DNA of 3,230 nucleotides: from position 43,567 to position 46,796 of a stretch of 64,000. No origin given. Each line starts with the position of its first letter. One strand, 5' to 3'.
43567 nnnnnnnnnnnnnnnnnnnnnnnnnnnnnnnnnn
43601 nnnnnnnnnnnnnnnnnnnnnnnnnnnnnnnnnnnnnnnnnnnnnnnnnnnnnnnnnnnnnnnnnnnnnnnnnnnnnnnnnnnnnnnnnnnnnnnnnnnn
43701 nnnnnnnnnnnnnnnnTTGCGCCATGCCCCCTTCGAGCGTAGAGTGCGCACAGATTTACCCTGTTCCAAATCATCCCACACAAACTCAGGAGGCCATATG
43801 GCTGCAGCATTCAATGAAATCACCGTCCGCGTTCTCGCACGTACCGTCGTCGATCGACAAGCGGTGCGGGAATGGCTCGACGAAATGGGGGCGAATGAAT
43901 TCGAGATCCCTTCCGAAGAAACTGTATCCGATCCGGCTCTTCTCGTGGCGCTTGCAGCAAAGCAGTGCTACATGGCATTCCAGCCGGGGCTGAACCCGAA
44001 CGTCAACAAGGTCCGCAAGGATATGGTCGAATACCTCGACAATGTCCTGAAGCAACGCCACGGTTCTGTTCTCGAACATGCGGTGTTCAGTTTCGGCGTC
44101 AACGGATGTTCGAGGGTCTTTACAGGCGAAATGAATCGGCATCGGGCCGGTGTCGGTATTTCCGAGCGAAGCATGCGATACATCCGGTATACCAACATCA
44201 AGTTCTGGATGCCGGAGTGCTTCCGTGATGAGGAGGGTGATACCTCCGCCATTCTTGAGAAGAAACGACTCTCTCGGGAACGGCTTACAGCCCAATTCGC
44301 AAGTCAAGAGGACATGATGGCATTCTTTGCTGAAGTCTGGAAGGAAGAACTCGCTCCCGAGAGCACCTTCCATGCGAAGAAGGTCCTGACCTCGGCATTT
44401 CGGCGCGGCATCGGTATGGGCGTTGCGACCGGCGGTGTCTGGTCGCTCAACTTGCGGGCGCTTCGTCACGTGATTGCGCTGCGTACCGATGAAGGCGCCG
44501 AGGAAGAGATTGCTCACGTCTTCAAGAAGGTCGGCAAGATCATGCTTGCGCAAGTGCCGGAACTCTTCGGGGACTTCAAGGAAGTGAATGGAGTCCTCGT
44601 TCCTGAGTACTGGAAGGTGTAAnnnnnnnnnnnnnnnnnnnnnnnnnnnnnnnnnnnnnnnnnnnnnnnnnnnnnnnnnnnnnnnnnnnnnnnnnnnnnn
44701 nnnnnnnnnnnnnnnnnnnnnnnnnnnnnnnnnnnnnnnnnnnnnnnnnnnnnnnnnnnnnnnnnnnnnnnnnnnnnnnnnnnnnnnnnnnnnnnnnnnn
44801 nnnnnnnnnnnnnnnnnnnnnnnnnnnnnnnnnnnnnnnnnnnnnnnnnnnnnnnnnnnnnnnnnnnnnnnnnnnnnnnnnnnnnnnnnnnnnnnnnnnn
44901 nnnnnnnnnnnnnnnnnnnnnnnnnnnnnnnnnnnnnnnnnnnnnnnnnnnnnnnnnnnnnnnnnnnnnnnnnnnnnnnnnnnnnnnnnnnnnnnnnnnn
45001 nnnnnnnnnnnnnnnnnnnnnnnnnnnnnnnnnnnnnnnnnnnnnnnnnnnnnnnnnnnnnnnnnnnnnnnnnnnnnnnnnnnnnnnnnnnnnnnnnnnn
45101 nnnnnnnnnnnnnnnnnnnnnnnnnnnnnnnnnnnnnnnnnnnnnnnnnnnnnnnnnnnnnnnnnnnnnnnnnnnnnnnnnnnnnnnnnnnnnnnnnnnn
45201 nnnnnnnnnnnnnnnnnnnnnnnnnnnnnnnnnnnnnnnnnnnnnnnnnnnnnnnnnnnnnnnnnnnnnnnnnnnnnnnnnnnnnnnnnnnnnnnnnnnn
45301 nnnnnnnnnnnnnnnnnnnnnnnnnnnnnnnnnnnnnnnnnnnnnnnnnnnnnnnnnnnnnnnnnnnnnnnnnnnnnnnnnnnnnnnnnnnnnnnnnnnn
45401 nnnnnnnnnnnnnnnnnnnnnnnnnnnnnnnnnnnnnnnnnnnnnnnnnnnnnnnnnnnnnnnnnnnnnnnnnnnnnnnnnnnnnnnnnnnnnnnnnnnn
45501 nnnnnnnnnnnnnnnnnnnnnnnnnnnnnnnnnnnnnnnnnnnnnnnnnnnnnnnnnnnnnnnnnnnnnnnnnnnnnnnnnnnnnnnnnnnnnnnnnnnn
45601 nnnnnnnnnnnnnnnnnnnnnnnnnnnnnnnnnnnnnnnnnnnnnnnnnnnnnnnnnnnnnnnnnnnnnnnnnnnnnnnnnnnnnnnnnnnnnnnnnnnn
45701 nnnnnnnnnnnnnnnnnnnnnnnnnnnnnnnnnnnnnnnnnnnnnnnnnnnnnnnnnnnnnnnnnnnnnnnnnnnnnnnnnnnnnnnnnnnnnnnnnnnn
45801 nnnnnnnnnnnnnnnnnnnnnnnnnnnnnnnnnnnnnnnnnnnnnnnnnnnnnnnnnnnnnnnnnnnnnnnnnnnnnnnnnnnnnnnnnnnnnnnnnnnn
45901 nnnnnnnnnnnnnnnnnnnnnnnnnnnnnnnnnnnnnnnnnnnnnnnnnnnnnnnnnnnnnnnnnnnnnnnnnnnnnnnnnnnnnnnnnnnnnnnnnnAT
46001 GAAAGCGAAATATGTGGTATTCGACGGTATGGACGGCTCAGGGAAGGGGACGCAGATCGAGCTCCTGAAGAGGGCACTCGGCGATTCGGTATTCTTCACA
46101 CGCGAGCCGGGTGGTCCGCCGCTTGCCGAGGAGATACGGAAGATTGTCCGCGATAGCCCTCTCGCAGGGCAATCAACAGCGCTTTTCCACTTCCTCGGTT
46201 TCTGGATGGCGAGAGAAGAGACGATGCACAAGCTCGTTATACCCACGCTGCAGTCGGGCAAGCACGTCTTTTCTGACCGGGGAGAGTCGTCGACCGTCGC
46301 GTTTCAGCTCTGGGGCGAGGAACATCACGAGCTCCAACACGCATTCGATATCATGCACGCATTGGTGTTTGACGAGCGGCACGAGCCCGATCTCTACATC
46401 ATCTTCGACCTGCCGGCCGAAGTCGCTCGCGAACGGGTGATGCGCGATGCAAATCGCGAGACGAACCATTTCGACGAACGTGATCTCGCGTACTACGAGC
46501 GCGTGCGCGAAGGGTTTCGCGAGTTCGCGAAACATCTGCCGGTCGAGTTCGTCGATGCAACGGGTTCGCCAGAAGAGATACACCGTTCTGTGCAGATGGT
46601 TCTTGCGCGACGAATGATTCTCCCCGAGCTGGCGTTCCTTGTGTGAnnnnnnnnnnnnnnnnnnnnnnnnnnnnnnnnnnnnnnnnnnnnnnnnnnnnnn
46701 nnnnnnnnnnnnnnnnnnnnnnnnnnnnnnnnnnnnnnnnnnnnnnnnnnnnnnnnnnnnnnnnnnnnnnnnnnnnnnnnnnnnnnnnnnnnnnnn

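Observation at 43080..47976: dTMP/dTTP and folate one-carbon gene cluster: folA divergent from thyX, dcd-like, tmk and glyA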

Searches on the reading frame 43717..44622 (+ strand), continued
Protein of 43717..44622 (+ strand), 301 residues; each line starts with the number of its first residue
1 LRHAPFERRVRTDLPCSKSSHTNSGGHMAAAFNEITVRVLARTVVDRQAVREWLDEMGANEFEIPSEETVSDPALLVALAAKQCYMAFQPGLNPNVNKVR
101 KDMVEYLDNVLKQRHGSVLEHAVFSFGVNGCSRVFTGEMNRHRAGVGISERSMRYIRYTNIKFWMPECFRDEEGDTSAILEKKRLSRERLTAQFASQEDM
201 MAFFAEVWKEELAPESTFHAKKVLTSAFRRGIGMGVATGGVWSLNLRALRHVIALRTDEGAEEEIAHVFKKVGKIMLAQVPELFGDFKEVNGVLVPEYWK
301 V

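Call 18: search_solved_structures(query=window:43798-44622:+, max_evalue=0.001, show_alignments=3)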
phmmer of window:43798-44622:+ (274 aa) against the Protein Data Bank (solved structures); distinct sequences matched with E-value up to 0.001: 12.
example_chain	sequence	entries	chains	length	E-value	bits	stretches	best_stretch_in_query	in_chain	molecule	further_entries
3gwc_A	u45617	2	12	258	1.9e-13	53.7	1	45-261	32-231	Thymidylate synthase thyX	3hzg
2af6_A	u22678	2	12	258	2.5e-13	53.4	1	45-261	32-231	Thymidylate synthase thyX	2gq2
3ge9_A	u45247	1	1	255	2e-10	43.9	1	44-261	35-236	Thymidylate synthase thyX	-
3fnn_A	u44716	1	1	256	2e-10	43.8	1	44-261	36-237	Thymidylate synthase thyX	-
6j61_A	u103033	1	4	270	3.2e-06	30.1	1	69-262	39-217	Flavin-dependent thymidylate synthase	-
3n3y_A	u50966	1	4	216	4.1e-06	29.7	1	49-245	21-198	Thymidylate synthase thyX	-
3ah5_A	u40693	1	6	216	1e-05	28.4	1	49-134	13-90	Thymidylate synthase thyX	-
1kq4_A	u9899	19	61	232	0.0003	23.6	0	59-260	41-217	HYPOTHETICAL PROTEIN TM0449 | Thymidylate synthase thyX | Flavin-dependent thymidylate synthase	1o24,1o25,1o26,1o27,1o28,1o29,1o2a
5chp_A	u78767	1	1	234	0.00031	23.6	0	59-260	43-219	Thymidylate synthase ThyX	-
4gtc_A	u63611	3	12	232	0.00031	23.6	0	59-260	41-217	Thymidylate synthase thyX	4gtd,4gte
3g4a_A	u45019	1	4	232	0.00076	22.3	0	59-260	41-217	Thymidylate synthase thyX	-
4gtl_A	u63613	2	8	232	0.00078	22.3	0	59-260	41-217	Thymidylate synthase thyX | Thymidylate synthase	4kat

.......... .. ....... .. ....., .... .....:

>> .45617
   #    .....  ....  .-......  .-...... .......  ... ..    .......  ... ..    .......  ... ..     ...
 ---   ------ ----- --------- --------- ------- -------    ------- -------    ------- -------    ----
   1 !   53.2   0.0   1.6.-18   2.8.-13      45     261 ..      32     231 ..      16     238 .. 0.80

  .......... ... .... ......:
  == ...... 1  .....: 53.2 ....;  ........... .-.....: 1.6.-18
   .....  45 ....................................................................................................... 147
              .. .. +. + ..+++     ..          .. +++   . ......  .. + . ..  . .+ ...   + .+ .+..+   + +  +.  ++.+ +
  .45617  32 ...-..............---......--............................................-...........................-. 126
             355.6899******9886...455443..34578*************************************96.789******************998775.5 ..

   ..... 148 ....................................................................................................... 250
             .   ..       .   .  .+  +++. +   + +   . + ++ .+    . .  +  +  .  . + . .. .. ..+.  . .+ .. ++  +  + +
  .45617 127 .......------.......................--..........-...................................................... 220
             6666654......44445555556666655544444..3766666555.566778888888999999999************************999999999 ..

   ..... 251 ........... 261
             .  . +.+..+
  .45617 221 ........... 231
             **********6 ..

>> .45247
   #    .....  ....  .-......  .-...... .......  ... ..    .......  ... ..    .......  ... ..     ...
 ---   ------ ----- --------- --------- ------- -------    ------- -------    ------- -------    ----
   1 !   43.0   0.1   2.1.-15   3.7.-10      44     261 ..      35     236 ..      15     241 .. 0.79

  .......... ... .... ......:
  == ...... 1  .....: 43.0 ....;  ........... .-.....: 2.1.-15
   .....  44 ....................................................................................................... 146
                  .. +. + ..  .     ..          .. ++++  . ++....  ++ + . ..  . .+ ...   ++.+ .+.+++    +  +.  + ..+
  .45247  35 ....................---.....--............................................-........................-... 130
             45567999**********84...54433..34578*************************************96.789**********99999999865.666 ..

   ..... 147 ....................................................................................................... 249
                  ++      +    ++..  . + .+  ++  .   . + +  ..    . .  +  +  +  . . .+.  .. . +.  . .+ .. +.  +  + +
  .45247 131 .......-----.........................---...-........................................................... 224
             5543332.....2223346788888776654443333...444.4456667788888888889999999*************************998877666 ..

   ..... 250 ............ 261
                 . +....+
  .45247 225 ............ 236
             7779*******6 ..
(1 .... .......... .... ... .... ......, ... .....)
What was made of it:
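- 43798..44622 (+): thyX, flavin-dependent thymidylate synthase, 274 aa, RHR-x8-S subfamily. Aligned to M. tuberculosis ThyX 3GWC/2AF6 (call 18).
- On ThyX, flavin-dependent thymidylate synthase (PF02511 / TIGR02170): The alignment to M. tuberculosis ThyX (3GWC/2AF6) keeps LEH, E-x-x-RHR, S-x-x-S-x-RY, the Arg before the 'VLP'-equivalent and the Arg of 'ALR' (call 18).
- Checked: The alignment to M. tuberculosis ThyX keeps E, R-H-R, both Ser, R-Y, the LEH histidine and the two downstream Arg (call 18).
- The protein has an N-terminal extension of about 45 aa, and PDB matches are distant (E about 1e-13; call 18). All catalytic and nucleotide-binding equivalents align with M. tuberculosis ThyX (call 18).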

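Call 23: find_encoding_contigs(protein=P0003, flank=8000, max_places=2)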
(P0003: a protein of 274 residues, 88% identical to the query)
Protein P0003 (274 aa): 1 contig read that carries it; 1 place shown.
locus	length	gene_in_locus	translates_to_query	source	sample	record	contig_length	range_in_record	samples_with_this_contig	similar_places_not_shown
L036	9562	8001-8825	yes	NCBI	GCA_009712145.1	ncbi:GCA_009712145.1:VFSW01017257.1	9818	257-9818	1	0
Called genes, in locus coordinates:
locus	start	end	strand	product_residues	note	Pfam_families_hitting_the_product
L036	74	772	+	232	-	PF01255:Prenyltransf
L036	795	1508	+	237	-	PF00849:PseudoU_synth_2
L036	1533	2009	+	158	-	PF01245:Ribosomal_L19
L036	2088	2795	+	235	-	PF14528:LAGLIDADG_3 (faint)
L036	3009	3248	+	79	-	-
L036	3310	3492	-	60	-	-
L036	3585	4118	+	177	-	PF01923:Cob_adeno_trans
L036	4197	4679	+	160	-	-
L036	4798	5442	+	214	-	-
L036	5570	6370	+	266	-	PF04402:SIMPL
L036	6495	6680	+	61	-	PF00584:SecE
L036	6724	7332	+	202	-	PF02357:NusG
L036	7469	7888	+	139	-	PF03946:Ribosomal_L11_N, PF00298:Ribosomal_L11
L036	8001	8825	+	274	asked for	PF02511:Thy1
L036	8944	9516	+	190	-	PF22769:DCD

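Call 53: list_cluster_members(proteins=[P0001, P0121, P0241])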
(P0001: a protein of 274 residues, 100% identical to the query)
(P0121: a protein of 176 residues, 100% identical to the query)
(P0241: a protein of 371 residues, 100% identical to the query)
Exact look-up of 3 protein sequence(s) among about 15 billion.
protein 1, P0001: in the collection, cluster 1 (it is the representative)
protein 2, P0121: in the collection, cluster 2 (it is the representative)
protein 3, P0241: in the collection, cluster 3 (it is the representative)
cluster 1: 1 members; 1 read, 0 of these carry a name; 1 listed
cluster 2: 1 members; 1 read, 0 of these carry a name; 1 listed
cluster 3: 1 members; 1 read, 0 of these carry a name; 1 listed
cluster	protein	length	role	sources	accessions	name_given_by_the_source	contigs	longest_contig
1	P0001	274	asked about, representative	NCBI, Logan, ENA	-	-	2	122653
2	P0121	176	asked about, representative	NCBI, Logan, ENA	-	-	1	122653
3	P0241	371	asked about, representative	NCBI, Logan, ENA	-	-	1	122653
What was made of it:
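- Tried and rejected: No names or accessions were returned (call 53).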

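Call 59: search_dna_similar(query=window:43798-44622:+, collection=phages, mode=protein, max_rows=8)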
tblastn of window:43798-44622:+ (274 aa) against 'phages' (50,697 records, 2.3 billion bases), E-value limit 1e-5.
Records with a match: 469; places in all: 469; records where one place covers at least 80% of the query: 342.
Best place of each record, by identity: <60% 469.
By first word of the organism name: Mycobacterium 274; Gordonia 59; Rhodococcus 54; Streptomyces 29; Corynebacterium 13; Bacillus 9; Halorubrum 6; Haloarcula 5; Rhizobium 4; Dinoroseobacter 3; and 9 more.
By host as written in the record: Mycobacterium smegmatis mc2 155 189; Mycobacterium smegmatis mc#155 39; Rhodococcus erythropolis RIA 643 39; Gordonia terrae 3612 38; - 13; Corynebacterium vitaeruminis NCIB 9291 13; Mycobacterium smegmatis mc2155 12; Streptomyces lividans JI 1326 8; and 57 more.
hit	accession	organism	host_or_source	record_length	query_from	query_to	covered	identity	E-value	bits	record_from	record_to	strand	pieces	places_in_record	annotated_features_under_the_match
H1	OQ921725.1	Streptomyces phage Frankenweenie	Streptomyces scabiei RL-34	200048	10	274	97%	41.0%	5e-50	182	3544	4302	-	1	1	9: ThyX-like thymidylate synthase | 8: hypothetical protein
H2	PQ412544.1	Streptomyces phage Quantum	Streptomyces lividans JI 1326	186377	10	274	97%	40.7%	8e-50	181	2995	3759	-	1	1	6: ThyX-like thymidylate synthase | 5: membrane protein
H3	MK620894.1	Streptomyces phage Kradal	Streptomyces griseofuscus ATCC 23916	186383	10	274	97%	40.7%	8e-50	181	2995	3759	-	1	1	6: ThyX-like thymidylate synthase | 5: hypothetical protein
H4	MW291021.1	Streptomyces phage EhyElimayoE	Streptomyces lividans JI 1326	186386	10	274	97%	40.7%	8e-50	181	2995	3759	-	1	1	6: ThyX-like thymidylate synthase | 5: hypothetical protein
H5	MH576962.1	Streptomyces phage Satis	Streptomyces lividans JI 1326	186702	10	274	97%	40.7%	2e-49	180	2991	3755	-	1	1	6: ThyX-like thymidylate synthase | 5: hypothetical protein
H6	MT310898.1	Streptomyces phage Kela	Streptomyces scabiei RL-34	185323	7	274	98%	39.2%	4e-51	185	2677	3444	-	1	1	6: ThyX-like thymidylate synthase | 5: hypothetical protein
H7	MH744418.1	Streptomyces phage JustBecause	Streptomyces lividans JI 1326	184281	7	274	98%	37.9%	7e-50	181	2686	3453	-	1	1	6: ThyX-like thymidylate synthase | 5: hypothetical protein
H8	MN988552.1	Rhizobium phage RHph_I4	Rhizobium phaseoli N771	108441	5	266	96%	33.9%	7e-38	147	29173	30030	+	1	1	thymidylate synthase protein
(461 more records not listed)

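Call 62: find_related_loci(query=window:43798-44622:+, collection=viral_contigs, flank=6000)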
Query window:43798-44622:+ (274 aa) in viral_contigs; peptide patterns used: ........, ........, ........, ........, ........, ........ (x = any residue, [..] = any of these).
54 stretches matched a pattern; 23 encode a relative of the query (tblastn E <= 1e-3); 23 distinct loci.
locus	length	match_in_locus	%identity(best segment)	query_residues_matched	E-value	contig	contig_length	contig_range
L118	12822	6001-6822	63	1-274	7e-116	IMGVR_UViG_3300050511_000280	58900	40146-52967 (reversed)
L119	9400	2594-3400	59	7-274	2e-106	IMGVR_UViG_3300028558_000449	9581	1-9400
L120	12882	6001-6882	52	7-274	2e-97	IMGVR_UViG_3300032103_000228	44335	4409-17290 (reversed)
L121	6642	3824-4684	51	7-274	6e-97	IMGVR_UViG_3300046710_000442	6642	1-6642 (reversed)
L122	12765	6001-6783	53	7-272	6e-94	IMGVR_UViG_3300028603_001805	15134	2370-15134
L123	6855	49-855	53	7-274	9e-93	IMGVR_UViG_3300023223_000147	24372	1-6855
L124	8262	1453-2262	55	7-274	1e-90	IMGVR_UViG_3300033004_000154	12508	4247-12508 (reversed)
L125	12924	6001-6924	48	7-274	4e-88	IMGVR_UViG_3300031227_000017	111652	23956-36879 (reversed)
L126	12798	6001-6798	51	7-274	7e-87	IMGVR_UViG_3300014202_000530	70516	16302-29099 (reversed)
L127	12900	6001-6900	46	12-274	5e-81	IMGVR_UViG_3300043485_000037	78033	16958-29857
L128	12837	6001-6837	48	7-274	6e-80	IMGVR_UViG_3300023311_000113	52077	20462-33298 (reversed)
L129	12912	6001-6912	46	7-274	2e-77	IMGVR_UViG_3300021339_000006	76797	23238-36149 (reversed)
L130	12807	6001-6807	44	5-274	5e-71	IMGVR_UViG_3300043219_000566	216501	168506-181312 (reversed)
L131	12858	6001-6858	46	29-274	1e-68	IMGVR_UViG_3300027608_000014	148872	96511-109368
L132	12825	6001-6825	42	44-274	9e-62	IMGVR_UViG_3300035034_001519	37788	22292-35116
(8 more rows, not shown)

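Call 68: search_protein_families(library=pfam, proteins=[L118:70-921:+, L118:1201-1620:+, L118:1682-2161:+, L118:2710-3252:+, L118:3252-3770:+, L118:5077-5715:+, L118:6827-7501:+, L118:7502-9220:+, L118:9213-10124:+, L118:10099-11349:+], max_evalue=0.001)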
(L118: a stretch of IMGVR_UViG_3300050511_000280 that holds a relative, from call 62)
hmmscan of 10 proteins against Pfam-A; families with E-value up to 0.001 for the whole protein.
L118:70-921:+ (283 aa): 1 family
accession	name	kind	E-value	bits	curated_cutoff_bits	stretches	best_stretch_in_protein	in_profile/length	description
PF13479.12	AAA_24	-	0.00032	21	27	0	158-253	97-194/195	AAA domain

L118:1201-1620:+ (139 aa): 0 families

L118:1682-2161:+ (159 aa): 0 families

L118:2710-3252:+ (180 aa): 0 families

L118:3252-3770:+ (172 aa): 1 family
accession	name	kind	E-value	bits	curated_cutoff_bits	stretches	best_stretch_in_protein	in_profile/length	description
PF00293.34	NUDIX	-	1.2e-06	29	21.1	1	11-56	15-58/134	NUDIX domain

L118:5077-5715:+ (212 aa): 2 families
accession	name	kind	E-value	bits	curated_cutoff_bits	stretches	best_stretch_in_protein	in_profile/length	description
PF10108.15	DNA_pol_B_exo2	-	2.9e-07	30.8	24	1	114-180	104-168/213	Predicted 3'-5' exonuclease related to the exonuclease domain of PolB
PF13482.12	RNase_H_2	-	4.4e-07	30.4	22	1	54-182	24-161/165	RNase_H superfamily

L118:6827-7501:+ (224 aa): 1 family
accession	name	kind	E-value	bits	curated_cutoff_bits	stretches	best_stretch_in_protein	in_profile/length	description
PF08761.16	dUTPase_2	-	8.7e-21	75.3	22.9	1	5-169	2-162/162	dUTPase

L118:7502-9220:+ (572 aa): 3 families
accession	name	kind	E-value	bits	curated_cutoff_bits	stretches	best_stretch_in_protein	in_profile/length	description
PF03167.25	UDG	-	2e-27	96.4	24.3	1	12-184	4-129/141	Uracil DNA glycosylase superfamily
PF00476.26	DNA_pol_A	-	5.1e-11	42.6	34.3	1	427-545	5-125/381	DNA polymerase family A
PF01612.26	DNA_pol_A_exo1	-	1.5e-09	38.3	23.6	1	282-385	66-166/173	3'-5' exonuclease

L118:9213-10124:+ (303 aa): 1 family
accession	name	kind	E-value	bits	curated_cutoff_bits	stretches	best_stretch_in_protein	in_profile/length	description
PF00476.26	DNA_pol_A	-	1.6e-21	77.2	34.3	1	36-238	141-356/381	DNA polymerase family A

L118:10099-11349:+ (416 aa): 1 family
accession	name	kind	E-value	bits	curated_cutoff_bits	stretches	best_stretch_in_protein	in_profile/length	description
PF13148.11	DUF3987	-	4.7e-16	59.4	27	1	136-332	152-362/364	Protein of unknown function (DUF3987)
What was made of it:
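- It sits in phage replication modules next to dUTPase (call 68).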

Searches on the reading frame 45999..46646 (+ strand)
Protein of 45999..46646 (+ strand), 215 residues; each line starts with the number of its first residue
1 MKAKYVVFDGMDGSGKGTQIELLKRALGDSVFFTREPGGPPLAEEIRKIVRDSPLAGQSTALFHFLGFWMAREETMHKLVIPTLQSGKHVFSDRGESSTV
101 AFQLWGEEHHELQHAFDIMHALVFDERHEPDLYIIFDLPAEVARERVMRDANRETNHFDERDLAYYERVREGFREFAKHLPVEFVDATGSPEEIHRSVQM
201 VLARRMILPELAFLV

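Call 3: search_protein_families(library=pfam, proteins=[window:45999-46646:+], max_evalue=0.01)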
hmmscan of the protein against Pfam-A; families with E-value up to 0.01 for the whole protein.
window:45999-46646:+ (215 aa): 2 families
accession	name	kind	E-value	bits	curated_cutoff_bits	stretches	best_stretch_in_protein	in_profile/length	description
PF02223.23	Thymidylate_kin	-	1.9e-26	93.4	27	1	8-197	1-184/185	Thymidylate kinase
PF13207.12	AAA_17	-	9.6e-05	23.1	27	0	10-30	2-22/136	AAA domain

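Call 4: search_protein_families(library=ncbifam, proteins=[window:45999-46646:+], max_evalue=0.01)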
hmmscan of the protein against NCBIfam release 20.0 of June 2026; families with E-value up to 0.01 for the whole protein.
window:45999-46646:+ (215 aa): 2 families
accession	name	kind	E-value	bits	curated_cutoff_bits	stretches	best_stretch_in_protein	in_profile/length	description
TIGR00041.1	DTMP_kinase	equivalog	6.5e-30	104.3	83.25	1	2-197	3-195/196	dTMP kinase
NF005923.0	PRK07933.1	equivalog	6.2e-05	22.4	193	1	6-178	3-184/213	dTMP kinase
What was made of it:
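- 45999..46646 (+): tmk, dTMP kinase, 215 aa. Pfam Thymidylate_kin, E=1.9e-26; TIGR00041 104.3 against 83.25 (calls 3, 4).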
